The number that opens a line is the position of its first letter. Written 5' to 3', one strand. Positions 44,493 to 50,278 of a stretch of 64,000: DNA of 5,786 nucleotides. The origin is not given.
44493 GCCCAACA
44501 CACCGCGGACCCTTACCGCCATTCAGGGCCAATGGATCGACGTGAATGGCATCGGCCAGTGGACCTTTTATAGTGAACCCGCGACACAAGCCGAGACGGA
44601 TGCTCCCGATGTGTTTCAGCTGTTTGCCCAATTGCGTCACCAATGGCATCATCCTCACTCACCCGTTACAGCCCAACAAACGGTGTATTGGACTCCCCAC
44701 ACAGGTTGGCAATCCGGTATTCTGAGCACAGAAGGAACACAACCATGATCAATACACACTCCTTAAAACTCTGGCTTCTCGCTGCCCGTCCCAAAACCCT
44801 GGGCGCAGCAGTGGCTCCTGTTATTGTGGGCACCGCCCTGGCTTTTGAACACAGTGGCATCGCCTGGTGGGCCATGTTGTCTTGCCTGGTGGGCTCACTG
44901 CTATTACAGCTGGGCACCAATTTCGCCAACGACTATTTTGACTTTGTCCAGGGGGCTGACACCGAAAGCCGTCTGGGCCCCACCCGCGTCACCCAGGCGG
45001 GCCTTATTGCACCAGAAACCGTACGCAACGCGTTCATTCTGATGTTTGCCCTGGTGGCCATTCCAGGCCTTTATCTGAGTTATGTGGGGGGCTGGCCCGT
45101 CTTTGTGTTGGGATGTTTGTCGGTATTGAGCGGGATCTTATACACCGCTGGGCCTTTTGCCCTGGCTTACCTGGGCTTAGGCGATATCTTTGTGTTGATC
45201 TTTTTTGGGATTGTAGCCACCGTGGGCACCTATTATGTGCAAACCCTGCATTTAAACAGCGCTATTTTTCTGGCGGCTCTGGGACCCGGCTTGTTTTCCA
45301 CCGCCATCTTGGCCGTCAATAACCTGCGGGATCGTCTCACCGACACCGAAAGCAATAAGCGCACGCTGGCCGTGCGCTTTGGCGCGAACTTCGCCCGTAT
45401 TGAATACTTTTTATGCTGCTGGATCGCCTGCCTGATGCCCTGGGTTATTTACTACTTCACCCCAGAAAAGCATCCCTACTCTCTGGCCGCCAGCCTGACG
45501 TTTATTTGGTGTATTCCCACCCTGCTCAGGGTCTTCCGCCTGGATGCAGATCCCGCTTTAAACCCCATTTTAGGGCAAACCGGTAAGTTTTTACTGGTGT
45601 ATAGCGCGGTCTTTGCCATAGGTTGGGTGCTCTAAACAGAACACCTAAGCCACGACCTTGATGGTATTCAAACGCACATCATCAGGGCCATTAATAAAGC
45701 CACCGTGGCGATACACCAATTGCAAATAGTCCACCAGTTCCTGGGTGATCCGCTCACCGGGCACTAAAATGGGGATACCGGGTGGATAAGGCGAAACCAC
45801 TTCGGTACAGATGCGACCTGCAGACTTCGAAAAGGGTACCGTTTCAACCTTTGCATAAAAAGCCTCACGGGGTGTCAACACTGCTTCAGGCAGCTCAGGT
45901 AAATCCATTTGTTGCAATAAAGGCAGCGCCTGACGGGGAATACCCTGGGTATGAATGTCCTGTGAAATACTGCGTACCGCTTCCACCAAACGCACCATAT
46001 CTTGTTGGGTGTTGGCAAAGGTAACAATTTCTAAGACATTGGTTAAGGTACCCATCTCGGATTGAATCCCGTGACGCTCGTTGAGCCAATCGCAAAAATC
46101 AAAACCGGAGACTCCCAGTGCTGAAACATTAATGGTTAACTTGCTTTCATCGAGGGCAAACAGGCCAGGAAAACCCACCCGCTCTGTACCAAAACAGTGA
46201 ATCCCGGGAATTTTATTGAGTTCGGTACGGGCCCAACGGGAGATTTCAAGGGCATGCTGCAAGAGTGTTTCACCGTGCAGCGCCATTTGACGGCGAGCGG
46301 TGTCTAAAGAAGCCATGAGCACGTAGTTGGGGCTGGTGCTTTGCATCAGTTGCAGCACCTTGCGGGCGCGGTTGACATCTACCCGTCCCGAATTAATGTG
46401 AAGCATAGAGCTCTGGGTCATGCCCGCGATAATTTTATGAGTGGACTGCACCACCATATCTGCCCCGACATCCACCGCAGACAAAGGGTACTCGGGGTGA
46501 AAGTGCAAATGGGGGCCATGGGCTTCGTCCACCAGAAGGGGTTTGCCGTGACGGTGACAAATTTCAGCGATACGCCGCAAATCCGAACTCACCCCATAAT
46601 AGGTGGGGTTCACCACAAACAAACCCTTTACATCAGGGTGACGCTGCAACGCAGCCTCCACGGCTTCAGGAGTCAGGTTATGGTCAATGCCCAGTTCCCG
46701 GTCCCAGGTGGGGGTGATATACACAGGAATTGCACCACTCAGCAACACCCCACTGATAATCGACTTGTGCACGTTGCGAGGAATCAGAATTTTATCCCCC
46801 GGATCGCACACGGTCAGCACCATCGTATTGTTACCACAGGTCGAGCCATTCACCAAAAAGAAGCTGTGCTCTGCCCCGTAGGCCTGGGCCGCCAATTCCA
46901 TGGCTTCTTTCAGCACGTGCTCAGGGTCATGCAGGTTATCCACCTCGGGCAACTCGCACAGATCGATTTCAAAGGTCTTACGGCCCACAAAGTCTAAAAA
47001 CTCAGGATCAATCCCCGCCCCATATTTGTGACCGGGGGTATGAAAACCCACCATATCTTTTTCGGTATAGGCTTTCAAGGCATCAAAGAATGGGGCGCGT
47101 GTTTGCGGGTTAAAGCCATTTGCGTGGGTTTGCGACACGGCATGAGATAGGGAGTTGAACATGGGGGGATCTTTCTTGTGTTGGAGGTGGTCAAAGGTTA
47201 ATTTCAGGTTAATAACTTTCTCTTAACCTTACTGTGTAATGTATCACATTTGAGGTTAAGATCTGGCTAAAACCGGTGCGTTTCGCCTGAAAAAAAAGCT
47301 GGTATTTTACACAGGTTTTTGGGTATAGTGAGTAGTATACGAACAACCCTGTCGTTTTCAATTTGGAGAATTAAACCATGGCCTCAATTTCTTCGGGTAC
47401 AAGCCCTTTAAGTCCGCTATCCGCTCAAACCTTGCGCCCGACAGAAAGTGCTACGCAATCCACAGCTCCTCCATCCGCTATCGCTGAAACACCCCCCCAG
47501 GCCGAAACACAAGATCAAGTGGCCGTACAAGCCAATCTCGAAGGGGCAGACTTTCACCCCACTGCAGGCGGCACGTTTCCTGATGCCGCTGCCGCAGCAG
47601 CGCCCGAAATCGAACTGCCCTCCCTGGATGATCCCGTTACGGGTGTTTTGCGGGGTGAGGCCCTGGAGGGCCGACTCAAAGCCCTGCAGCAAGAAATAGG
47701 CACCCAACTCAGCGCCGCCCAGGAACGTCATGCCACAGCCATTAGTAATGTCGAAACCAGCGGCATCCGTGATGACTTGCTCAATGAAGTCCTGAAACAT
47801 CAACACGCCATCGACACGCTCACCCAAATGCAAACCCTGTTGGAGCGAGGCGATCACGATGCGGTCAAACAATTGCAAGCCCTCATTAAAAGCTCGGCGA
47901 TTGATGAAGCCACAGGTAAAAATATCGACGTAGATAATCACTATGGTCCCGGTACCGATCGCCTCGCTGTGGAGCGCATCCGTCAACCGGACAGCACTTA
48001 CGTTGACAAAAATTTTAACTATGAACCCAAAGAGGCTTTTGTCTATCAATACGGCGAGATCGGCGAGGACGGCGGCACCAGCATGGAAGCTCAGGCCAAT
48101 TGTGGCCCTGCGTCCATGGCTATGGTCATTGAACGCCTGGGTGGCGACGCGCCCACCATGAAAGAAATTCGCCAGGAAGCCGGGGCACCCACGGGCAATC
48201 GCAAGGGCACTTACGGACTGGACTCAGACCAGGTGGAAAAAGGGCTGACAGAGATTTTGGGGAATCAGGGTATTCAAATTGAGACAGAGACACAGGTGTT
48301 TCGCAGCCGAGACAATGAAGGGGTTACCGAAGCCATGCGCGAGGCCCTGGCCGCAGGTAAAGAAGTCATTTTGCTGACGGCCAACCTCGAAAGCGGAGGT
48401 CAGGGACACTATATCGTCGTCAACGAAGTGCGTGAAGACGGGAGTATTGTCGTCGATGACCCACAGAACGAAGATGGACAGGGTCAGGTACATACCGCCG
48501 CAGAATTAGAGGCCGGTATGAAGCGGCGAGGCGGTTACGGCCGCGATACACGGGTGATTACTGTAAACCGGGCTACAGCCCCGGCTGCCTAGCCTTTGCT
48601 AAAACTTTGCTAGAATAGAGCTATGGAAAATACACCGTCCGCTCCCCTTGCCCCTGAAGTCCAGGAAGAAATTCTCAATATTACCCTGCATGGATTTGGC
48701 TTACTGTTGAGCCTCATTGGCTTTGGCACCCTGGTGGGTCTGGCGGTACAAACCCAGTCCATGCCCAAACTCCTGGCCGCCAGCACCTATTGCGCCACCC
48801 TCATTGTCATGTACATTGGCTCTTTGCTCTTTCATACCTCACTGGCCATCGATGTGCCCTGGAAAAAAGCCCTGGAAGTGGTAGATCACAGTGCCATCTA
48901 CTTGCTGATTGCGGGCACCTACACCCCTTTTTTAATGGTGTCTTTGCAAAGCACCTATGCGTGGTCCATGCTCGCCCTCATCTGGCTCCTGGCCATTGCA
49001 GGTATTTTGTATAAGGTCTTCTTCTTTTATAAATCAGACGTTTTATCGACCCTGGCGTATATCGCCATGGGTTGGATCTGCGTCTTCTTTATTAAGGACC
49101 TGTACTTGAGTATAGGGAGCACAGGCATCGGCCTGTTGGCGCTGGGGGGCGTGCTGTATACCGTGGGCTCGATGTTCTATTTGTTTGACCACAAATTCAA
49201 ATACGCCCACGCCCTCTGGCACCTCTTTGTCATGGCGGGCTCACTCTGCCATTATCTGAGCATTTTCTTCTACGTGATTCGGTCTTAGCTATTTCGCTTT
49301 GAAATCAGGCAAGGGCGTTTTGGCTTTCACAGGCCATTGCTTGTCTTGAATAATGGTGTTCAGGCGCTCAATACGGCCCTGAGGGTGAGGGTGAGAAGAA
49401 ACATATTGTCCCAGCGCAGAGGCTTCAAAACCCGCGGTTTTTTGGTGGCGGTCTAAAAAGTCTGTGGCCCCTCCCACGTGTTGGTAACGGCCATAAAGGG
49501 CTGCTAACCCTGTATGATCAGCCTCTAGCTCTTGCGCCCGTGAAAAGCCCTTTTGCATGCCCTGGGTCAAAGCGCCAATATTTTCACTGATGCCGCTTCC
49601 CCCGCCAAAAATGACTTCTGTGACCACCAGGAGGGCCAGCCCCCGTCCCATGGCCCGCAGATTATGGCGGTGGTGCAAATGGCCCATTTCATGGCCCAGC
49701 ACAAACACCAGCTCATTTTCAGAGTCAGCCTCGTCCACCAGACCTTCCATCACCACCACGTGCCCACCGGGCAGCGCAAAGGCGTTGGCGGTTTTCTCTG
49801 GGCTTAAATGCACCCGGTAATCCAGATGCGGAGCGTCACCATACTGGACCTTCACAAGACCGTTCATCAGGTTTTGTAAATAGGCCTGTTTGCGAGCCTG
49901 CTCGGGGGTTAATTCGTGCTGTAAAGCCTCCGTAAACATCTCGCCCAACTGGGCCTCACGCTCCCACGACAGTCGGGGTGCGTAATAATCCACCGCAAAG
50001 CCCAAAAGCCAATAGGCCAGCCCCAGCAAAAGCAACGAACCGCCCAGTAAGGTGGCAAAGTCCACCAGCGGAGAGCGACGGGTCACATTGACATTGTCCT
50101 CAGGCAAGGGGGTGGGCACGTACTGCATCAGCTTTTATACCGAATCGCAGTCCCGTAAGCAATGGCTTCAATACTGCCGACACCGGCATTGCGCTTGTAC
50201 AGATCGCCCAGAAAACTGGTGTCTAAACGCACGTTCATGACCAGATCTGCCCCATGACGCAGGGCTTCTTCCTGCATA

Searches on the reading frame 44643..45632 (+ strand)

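Call 13: search_protein_families(library=pfam, proteins=[window:44643-45632:+])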
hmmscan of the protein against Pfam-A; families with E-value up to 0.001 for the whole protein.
window:44643-45632:+ (330 aa): 1 family
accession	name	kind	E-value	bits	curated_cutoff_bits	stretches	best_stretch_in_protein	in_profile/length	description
PF01040.23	UbiA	-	2.5e-30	106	34.2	1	57-303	2-237/250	UbiA prenyltransferase family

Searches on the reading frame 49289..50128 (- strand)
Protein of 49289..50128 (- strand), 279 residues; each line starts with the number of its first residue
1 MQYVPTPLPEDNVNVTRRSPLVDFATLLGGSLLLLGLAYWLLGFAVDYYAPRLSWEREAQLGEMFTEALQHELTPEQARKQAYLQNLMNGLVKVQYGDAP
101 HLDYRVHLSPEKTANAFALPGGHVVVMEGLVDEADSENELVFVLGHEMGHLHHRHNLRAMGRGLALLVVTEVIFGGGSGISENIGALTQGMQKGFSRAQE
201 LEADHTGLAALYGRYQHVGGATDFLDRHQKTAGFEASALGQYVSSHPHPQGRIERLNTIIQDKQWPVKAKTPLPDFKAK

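Call 13: search_protein_families(library=pfam, proteins=[window:49289-50128:-])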
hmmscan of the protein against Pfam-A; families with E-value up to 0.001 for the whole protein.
window:49289-50128:- (279 aa): 1 family
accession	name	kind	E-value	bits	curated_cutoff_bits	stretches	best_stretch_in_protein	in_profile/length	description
PF01435.24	Peptidase_M48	-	7.8e-31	107.8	20.3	1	79-258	2-184/186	Peptidase family M48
